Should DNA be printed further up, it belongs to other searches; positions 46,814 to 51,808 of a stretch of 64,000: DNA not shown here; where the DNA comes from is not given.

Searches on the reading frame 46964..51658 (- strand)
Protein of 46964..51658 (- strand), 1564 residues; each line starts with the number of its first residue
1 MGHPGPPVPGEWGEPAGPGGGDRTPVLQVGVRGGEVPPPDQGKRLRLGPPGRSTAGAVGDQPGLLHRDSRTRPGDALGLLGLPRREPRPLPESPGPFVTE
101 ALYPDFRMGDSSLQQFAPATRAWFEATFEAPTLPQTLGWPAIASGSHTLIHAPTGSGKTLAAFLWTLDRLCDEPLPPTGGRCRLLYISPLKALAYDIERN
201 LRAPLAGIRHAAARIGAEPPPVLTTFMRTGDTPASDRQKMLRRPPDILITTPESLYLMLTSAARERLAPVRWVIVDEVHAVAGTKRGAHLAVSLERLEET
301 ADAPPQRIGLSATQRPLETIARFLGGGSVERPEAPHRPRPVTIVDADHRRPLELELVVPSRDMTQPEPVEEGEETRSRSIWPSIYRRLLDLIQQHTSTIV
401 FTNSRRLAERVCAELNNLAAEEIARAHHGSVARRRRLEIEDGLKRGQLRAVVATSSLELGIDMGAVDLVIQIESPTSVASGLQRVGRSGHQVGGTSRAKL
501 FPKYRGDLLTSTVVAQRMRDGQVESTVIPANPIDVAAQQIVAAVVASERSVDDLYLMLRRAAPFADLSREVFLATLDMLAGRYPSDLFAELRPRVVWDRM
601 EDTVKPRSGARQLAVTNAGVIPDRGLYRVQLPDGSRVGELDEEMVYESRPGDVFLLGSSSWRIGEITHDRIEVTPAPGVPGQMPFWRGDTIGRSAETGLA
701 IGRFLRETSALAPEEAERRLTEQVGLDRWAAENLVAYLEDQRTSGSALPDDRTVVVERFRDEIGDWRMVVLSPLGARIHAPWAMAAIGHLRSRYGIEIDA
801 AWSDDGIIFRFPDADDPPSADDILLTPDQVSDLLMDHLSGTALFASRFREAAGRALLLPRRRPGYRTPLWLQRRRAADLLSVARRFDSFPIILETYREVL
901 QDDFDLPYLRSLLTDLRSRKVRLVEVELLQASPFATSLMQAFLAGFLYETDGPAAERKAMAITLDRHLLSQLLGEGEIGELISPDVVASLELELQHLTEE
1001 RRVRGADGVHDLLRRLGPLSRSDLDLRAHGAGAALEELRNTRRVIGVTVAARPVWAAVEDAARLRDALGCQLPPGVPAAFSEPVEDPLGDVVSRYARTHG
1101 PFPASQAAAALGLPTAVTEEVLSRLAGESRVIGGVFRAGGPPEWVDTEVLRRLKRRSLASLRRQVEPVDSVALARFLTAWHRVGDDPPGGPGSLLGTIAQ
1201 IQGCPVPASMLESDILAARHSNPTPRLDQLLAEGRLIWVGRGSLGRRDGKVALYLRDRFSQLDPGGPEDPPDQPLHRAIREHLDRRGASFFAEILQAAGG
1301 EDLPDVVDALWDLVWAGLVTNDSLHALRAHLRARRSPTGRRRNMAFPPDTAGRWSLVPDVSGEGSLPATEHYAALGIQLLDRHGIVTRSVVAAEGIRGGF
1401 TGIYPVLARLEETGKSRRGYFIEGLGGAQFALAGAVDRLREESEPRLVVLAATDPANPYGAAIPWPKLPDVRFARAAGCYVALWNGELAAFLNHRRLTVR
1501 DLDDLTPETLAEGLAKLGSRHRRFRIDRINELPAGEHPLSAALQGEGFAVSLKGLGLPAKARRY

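Call 70: search_protein_families(library=pfam, proteins=[window:46964-51658:-])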
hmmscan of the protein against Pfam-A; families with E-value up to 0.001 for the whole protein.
window:46964-51658:- (1564 aa): 8 families
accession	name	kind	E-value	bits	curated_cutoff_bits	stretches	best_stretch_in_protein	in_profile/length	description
PF08494.16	DEAD_assoc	-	1.7e-55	188.2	23.5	1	748-935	1-191/191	DEAD/H associated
PF19306.5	WH_Lhr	-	5.2e-47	159.8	27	1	516-682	1-167/168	Large helicase-related protein, winged helix domain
PF00270.35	DEAD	-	1.7e-29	103.1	26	1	135-315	4-161/167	DEAD/DEAH box helicase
PF23234.1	WH4_Lhr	-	9.7e-29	99.3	27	1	1368-1444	4-80/87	Large helicase-related protein, winged-helix domain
PF23236.1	WH2_Lhr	-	3.1e-20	73.1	27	1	981-1083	2-105/105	Large helicase-related protein, winged-helix domain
PF00271.37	Helicase_C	-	5.1e-16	59.4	23.5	1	386-489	4-107/110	Helicase conserved C-terminal domain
PF23235.1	WH3_Lhr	-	5.7e-14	52.6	27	1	1170-1258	3-92/95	Large helicase-related protein, winged-helix domain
PF04851.21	ResIII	-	0.0001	22.7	22.5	1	146-313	24-161/164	Type III restriction enzyme, res subunit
